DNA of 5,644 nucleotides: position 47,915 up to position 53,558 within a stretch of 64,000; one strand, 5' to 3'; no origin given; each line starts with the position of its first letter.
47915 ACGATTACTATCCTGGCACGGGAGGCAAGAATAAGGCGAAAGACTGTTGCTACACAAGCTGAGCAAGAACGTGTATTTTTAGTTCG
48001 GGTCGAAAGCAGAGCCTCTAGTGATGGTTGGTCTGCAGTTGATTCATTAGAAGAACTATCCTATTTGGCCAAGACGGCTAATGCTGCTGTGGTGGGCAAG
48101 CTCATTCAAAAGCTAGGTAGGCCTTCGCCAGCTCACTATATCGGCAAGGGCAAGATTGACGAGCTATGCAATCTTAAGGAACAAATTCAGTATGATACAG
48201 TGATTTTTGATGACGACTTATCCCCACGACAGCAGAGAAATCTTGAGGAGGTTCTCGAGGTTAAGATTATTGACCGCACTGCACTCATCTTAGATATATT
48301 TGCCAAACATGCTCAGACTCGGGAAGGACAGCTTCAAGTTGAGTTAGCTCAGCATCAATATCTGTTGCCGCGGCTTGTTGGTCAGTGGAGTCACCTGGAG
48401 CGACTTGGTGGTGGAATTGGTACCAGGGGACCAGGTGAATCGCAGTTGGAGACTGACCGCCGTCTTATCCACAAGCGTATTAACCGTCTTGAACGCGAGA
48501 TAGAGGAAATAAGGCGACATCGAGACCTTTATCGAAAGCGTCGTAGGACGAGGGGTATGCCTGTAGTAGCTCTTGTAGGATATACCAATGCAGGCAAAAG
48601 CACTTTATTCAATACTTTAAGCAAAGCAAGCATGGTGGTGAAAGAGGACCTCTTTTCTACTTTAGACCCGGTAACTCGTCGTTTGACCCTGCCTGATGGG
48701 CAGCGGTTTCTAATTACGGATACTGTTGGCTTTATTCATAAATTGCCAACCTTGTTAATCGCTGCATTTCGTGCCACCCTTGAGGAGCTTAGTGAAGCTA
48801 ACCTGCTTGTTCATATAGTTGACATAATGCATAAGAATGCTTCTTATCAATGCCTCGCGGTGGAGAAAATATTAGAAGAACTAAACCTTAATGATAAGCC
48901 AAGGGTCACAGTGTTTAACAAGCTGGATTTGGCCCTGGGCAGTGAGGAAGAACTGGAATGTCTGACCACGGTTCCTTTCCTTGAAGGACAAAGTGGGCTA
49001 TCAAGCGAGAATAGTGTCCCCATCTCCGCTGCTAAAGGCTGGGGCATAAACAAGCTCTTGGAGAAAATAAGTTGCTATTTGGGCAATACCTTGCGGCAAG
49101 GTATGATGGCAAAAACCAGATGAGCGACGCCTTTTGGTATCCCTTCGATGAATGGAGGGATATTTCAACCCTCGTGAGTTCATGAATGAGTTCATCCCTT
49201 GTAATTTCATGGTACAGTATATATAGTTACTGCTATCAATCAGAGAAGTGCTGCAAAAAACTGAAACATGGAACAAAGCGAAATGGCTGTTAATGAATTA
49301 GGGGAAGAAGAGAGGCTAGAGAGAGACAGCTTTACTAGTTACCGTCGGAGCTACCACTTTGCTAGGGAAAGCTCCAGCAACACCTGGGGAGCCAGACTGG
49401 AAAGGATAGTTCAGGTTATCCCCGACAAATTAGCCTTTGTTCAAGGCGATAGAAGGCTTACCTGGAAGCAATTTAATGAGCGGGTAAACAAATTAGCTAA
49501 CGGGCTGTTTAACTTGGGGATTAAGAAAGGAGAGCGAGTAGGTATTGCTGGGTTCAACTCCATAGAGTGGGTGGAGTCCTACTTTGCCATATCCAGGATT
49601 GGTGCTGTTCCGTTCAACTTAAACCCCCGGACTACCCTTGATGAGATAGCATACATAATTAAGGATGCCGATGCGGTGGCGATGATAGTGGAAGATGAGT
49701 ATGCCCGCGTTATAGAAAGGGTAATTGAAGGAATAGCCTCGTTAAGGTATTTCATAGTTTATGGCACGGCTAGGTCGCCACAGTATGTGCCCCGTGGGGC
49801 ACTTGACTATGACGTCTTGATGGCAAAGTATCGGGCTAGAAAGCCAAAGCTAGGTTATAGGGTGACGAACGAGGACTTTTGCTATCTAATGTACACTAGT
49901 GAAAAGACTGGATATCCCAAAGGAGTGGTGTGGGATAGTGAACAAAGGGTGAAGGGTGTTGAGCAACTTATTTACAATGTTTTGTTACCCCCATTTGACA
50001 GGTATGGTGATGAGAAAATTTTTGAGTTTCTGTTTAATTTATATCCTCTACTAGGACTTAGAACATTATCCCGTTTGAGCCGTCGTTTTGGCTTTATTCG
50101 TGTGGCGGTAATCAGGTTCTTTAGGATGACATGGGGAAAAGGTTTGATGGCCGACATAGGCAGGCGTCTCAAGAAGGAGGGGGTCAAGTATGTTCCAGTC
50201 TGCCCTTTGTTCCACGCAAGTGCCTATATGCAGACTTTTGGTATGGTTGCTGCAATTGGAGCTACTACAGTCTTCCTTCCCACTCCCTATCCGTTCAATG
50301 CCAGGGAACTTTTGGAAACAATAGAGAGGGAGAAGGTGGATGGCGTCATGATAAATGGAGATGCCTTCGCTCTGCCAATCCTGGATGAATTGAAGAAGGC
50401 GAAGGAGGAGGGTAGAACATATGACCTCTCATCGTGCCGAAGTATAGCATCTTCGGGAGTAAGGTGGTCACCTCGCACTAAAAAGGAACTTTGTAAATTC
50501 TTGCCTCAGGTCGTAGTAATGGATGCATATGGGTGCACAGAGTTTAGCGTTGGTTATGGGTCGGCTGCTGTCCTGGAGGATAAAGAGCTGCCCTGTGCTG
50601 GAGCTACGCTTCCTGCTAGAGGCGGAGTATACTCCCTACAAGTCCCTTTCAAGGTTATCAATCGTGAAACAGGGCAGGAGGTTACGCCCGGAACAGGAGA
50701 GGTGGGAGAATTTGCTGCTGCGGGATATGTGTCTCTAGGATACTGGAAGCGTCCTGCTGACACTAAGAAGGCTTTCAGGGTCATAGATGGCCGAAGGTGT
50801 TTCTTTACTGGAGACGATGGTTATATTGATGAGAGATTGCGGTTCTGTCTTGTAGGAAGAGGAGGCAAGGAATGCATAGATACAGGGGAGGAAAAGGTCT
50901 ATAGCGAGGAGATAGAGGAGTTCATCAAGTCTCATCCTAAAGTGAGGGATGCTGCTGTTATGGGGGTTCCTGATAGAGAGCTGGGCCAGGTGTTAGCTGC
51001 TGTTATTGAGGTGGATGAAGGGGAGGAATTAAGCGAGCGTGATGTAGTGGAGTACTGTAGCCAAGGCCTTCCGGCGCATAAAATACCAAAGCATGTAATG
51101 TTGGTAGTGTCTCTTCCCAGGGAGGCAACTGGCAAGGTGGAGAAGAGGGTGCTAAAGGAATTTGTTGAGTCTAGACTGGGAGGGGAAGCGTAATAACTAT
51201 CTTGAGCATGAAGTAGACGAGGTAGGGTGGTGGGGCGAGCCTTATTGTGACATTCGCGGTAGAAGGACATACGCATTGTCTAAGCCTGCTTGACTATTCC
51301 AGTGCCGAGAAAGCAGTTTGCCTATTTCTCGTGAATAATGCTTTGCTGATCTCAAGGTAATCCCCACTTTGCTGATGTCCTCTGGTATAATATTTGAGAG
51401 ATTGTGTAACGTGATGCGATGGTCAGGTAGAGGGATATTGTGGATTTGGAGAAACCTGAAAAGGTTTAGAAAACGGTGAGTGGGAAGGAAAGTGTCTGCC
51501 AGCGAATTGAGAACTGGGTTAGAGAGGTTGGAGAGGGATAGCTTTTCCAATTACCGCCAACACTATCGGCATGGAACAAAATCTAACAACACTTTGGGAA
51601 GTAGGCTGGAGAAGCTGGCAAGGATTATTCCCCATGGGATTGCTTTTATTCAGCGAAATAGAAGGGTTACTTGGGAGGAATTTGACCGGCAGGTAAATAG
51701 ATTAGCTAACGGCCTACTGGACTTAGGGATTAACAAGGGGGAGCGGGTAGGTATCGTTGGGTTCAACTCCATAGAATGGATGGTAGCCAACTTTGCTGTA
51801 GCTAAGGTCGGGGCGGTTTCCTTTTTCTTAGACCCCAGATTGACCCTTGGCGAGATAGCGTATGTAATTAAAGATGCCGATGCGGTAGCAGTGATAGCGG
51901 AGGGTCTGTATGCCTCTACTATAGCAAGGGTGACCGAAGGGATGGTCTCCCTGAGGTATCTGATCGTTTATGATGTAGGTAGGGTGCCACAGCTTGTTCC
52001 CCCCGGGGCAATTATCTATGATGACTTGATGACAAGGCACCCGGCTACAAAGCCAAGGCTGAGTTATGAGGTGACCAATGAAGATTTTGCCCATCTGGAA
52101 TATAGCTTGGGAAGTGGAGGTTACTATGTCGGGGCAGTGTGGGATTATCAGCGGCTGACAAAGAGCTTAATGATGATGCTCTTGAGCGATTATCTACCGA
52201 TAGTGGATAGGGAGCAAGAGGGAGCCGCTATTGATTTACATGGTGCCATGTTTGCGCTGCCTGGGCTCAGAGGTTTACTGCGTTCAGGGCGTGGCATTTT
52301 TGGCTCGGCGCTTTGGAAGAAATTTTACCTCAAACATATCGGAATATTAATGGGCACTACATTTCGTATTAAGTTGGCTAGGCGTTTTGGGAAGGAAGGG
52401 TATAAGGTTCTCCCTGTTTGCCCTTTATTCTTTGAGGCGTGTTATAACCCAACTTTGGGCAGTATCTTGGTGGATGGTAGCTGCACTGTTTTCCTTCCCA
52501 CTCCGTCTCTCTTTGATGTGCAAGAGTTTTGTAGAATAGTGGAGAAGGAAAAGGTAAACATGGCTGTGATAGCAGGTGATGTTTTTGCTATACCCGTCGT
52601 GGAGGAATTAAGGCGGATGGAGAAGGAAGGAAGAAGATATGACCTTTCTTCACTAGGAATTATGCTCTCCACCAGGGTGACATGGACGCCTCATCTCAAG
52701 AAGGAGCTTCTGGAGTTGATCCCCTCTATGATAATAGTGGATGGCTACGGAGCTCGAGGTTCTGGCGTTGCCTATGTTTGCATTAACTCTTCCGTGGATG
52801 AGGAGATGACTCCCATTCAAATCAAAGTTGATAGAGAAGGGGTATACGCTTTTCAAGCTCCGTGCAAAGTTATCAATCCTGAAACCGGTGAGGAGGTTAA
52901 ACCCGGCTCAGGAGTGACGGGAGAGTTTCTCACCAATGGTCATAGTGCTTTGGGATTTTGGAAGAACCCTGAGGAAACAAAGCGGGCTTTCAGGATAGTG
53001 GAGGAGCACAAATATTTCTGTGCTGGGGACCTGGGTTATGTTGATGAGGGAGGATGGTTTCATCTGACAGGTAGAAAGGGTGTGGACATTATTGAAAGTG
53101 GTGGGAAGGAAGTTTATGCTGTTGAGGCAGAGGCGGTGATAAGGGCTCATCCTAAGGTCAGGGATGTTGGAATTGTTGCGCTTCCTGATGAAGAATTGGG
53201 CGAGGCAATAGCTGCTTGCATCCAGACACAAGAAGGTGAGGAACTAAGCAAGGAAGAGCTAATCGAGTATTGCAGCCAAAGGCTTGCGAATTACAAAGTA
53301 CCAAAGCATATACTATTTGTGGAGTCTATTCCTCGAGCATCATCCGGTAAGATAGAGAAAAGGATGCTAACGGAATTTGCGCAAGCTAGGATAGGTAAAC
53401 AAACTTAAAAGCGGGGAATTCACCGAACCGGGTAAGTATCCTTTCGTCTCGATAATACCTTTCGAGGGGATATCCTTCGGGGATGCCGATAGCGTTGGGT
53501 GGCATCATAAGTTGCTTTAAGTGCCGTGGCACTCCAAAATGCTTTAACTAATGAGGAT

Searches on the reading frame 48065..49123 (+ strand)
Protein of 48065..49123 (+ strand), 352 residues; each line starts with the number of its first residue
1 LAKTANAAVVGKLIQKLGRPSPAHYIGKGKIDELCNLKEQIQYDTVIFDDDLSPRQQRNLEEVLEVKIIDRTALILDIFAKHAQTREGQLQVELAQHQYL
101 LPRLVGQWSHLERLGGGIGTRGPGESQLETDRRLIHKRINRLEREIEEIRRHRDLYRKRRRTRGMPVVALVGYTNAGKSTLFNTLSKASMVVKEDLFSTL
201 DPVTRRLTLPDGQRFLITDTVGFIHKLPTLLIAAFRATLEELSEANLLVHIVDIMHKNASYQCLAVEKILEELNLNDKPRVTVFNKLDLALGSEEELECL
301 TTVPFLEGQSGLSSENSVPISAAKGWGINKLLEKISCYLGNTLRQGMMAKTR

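Call 47: search_protein_families(library=pfam, proteins=[window:48065-49123:+], max_evalue=0.00001)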
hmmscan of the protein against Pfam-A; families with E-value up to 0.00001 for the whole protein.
window:48065-49123:+ (352 aa): 4 families
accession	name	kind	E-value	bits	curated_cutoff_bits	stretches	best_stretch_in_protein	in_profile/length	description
PF16360.10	GTP-bdg_M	-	1.4e-33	115.7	29.5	1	82-160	1-79/79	GTP-binding GTPase Middle Region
PF13167.11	GTP-bdg_N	-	3.2e-29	101.8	25.4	1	2-80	11-89/89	GTP-binding GTPase N-terminal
PF01926.29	MMR_HSR1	-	1.9e-20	73.5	21.9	1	168-286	2-113/113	50S ribosome-binding GTPase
PF00009.33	GTP_EFTU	-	1.8e-06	28.1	26.5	0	242-338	90-185/188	Elongation factor Tu GTP binding domain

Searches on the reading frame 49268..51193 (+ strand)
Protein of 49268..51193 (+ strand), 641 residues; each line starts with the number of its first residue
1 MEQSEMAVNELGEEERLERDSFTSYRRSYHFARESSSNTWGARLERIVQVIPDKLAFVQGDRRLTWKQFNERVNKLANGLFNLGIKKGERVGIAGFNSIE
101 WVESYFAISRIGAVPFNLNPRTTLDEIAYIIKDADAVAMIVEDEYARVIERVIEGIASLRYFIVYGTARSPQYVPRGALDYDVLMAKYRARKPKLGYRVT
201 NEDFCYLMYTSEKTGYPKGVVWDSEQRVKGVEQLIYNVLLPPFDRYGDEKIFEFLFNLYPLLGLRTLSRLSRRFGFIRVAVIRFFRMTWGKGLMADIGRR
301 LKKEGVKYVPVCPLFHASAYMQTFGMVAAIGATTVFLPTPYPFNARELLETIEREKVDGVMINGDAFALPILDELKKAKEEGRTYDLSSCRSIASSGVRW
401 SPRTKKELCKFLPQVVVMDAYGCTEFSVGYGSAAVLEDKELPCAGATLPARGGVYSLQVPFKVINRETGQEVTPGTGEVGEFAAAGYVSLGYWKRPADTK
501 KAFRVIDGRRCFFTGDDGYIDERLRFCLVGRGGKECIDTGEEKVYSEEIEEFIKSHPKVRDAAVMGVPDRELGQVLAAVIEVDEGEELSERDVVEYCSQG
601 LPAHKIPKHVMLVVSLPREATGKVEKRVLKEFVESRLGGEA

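Call 47: search_protein_families(library=pfam, proteins=[window:49268-51193:+], max_evalue=0.00001)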
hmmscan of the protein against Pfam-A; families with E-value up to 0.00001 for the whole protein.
window:49268-51193:+ (641 aa): 2 families
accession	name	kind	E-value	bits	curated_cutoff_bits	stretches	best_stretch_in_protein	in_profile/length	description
PF00501.34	AMP-binding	-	2.8e-55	188.1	29.9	2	45-234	2-194/384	AMP-binding enzyme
PF13193.12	AMP-binding_C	-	1.4e-16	61.6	24.5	1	548-623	1-76/76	AMP-binding enzyme C-terminal domain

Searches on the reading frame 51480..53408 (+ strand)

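Call 47: search_protein_families(library=pfam, proteins=[window:51480-53408:+], max_evalue=0.00001)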
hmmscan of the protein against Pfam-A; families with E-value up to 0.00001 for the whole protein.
window:51480-53408:+ (642 aa): 2 families
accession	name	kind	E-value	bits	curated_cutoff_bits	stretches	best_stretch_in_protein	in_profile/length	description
PF00501.34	AMP-binding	-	3.2e-41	141.9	29.9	2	51-214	9-175/384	AMP-binding enzyme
PF13193.12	AMP-binding_C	-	6.4e-16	59.5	24.5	1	549-624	1-76/76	AMP-binding enzyme C-terminal domain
